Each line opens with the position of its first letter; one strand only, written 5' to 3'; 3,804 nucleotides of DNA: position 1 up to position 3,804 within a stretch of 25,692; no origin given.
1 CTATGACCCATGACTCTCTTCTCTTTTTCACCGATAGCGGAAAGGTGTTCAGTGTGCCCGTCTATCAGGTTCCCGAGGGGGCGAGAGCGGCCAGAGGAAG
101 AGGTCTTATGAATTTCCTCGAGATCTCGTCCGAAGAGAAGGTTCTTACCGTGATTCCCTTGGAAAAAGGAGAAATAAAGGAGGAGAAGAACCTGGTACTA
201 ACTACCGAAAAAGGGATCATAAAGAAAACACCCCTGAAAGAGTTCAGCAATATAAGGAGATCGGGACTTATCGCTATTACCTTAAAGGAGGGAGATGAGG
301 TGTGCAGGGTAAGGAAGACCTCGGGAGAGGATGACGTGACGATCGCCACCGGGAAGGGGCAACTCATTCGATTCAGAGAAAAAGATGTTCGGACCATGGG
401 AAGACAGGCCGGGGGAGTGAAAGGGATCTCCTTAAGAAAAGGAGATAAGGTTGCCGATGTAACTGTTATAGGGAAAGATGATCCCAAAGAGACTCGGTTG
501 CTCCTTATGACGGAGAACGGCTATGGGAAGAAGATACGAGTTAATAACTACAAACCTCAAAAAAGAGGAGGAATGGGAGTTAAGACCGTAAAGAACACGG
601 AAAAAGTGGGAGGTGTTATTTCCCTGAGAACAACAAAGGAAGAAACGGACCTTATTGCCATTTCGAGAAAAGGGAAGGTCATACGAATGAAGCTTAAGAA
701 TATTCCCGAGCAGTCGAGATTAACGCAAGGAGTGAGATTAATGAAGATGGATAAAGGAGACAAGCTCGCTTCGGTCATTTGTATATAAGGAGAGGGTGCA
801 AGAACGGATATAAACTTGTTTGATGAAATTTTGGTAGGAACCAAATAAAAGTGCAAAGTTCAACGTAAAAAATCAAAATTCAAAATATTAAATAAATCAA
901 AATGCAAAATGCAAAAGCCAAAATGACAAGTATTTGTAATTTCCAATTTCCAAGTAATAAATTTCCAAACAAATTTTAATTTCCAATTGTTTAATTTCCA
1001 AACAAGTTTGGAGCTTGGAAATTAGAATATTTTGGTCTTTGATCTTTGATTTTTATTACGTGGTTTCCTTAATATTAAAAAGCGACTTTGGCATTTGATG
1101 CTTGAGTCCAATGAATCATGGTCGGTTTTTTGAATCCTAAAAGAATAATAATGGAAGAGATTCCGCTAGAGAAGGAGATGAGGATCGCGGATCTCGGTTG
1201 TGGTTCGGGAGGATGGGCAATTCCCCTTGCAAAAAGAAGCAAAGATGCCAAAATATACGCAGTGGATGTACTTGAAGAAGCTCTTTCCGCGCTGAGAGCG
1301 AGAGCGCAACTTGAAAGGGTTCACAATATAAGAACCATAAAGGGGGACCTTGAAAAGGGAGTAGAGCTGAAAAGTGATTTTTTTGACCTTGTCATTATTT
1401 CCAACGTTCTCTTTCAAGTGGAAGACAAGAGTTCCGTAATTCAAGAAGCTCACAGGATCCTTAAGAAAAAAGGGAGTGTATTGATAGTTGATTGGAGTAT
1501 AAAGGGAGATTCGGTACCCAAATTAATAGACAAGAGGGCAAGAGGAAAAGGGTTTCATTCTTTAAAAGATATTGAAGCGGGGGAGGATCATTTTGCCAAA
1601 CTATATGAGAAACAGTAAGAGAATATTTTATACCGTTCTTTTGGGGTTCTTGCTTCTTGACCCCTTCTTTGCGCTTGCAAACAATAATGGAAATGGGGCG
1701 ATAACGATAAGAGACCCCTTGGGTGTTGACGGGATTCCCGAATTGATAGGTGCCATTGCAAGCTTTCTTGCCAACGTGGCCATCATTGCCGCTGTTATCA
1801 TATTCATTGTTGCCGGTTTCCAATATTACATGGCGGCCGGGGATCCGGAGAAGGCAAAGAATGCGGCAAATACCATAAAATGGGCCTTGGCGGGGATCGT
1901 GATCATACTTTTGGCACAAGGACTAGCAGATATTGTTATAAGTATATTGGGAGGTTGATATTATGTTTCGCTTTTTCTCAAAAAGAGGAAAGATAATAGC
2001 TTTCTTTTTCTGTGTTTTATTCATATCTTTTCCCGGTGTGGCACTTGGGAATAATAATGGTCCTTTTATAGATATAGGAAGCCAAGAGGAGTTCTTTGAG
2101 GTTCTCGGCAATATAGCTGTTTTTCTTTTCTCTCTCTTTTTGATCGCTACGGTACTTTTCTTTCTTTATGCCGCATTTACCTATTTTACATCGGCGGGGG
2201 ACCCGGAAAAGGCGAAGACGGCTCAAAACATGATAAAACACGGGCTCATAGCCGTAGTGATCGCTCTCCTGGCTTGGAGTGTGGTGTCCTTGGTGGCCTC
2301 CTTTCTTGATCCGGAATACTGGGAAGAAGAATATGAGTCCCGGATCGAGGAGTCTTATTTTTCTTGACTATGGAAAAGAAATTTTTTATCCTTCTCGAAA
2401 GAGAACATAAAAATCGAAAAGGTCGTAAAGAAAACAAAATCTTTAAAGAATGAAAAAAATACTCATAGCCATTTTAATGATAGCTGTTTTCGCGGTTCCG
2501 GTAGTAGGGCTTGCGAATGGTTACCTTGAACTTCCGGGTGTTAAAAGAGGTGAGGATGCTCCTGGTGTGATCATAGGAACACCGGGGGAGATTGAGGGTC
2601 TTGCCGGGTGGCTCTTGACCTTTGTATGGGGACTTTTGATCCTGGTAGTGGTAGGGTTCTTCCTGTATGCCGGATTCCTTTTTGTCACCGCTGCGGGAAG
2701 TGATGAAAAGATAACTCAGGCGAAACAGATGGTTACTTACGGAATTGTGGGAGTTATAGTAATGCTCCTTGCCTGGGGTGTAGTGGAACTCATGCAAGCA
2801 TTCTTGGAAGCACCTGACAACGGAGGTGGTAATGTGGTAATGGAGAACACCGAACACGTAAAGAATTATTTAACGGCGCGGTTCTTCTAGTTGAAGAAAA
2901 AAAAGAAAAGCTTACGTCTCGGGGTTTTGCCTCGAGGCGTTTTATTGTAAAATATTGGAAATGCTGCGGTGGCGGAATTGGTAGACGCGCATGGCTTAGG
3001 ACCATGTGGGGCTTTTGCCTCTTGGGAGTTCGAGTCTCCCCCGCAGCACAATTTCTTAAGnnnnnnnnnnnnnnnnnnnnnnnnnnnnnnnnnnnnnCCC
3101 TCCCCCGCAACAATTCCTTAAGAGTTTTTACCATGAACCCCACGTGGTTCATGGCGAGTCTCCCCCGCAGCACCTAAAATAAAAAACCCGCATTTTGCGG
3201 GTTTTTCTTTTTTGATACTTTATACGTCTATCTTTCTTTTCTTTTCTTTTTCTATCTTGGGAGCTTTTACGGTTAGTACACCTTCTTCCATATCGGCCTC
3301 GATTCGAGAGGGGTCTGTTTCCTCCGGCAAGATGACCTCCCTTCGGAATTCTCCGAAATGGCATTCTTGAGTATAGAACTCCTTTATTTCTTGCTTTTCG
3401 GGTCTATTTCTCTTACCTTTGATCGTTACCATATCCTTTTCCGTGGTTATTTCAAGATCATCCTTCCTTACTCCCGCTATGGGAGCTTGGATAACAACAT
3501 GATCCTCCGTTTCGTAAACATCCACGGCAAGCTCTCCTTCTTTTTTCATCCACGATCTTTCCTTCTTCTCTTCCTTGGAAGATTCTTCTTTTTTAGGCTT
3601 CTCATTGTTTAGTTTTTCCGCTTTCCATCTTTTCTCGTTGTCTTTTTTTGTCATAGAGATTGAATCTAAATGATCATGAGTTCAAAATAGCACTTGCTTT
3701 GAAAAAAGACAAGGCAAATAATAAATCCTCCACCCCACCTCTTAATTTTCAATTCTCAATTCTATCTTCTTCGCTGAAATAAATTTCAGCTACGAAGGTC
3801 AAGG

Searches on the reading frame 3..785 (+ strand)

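Call 9: search_protein_families(library=pfam, proteins=[window:3-785:+], max_evalue=0.01)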
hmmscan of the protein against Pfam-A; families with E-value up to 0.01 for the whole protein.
window:3-785:+ (261 aa): 1 family
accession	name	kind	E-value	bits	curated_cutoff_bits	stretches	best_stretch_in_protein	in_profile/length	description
PF03989.18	DNA_gyraseA_C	-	1.7e-58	194.2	27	5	216-261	2-47/48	DNA gyrase C-terminal domain, beta-propeller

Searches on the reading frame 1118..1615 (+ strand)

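Call 9: search_protein_families(library=pfam, proteins=[window:1118-1615:+], max_evalue=0.01)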
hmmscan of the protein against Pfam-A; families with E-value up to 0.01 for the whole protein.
window:1118-1615:+ (166 aa): 25 families
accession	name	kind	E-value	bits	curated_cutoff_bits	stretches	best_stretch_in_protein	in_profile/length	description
PF13847.12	Methyltransf_31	-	6.8e-21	74.9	27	1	18-131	2-117/145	Methyltransferase domain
PF13649.12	Methyltransf_25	-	9.7e-19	68.3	27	1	23-119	1-97/97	Methyltransferase domain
PF08241.18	Methyltransf_11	-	1.3e-18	67.9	21.2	1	25-123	2-95/95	Methyltransferase domain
PF05175.20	MTS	-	8.1e-14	52.1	23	1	9-125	21-140/170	Methyltransferase small domain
PF08242.18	Methyltransf_12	-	2.1e-13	51.2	30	1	25-119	2-96/98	Methyltransferase domain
PF01209.24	Ubie_methyltran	-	4e-13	49.7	20.1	1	11-127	39-155/233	ubiE/COQ5 methyltransferase family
PF13489.12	Methyltransf_23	-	4.1e-12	46.6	27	1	16-128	18-121/164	Methyltransferase domain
PF01728.25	FtsJ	-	3.2e-08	34.2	24.1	1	12-92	13-95/181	FtsJ-like methyltransferase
PF02475.24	TRM5-TYW2_MTfase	-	7.5e-08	32.9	28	1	20-121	37-133/164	TRM5/TYW2 methyltransferase domain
PF02390.23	Methyltransf_4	-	1.8e-07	31.2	24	1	22-78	4-60/173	Putative methyltransferase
PF06325.19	PrmA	-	1.3e-06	28.6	22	1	18-122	160-257/296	Ribosomal protein L11 methyltransferase (PrmA)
PF02527.21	GidB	-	2.6e-05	24.1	27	1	18-124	48-147/184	rRNA small subunit methyltransferase G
PF00891.24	Methyltransf_2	-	3.5e-05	23.7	22.3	1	11-126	54-167/210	O-methyltransferase domain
PF07021.18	MetW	-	3.8e-05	23.8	21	1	19-117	13-104/193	Methionine biosynthesis protein MetW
PF03848.20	TehB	-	8.2e-05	22.6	20.4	1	19-132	30-140/193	Tellurite resistance protein TehB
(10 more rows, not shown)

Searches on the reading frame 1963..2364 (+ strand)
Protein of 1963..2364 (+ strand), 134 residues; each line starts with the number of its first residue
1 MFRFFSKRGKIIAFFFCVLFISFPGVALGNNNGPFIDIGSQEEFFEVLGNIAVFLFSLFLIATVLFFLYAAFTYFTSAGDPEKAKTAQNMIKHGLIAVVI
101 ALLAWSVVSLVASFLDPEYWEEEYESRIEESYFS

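Call 9: search_protein_families(library=pfam, proteins=[window:1963-2364:+], max_evalue=0.01)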
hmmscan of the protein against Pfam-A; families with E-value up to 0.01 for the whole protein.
window:1963-2364:+ (134 aa): 4 families
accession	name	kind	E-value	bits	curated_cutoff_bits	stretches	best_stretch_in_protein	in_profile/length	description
PF18895.5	T4SS_pilin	-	1.4e-10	41.5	26.6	1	41-111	2-71/71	Type IV secretion system pilin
PF06664.17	WLS-like_TM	-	7.6e-05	22.6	28.3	1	3-114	108-214/247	Wntless-like, transmembrane domain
PF13273.12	DUF4064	-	0.0011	19.6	32.1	1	47-115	10-80/102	Protein of unknown function (DUF4064)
PF10320.15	7TM_GPCR_Srsx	-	0.0027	17.6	24.1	1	52-114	147-209/257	Serpentine type 7TM GPCR chemoreceptor Srsx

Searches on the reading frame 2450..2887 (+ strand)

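Call 9: search_protein_families(library=pfam, proteins=[window:2450-2887:+], max_evalue=0.01)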
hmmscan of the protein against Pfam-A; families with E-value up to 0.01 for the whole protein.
window:2450-2887:+ (146 aa): 1 family
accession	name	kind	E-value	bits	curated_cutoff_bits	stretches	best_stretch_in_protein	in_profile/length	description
PF18895.5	T4SS_pilin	-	9.3e-09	35.7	26.6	1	48-113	5-69/71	Type IV secretion system pilin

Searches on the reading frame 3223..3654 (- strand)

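Call 9: search_protein_families(library=pfam, proteins=[window:3223-3654:-], max_evalue=0.01)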
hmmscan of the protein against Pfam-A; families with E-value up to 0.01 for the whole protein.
window:3223-3654:- (144 aa): 2 families
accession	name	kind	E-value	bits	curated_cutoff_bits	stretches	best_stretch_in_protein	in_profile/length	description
PF00011.27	HSP20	-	1e-22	80.5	20.8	1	46-144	2-101/102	Hsp20/alpha crystallin family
PF17886.7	ArsA_HSP20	-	4.7e-06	26.5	22.5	1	50-130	1-62/63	HSP20-like domain found in ArsA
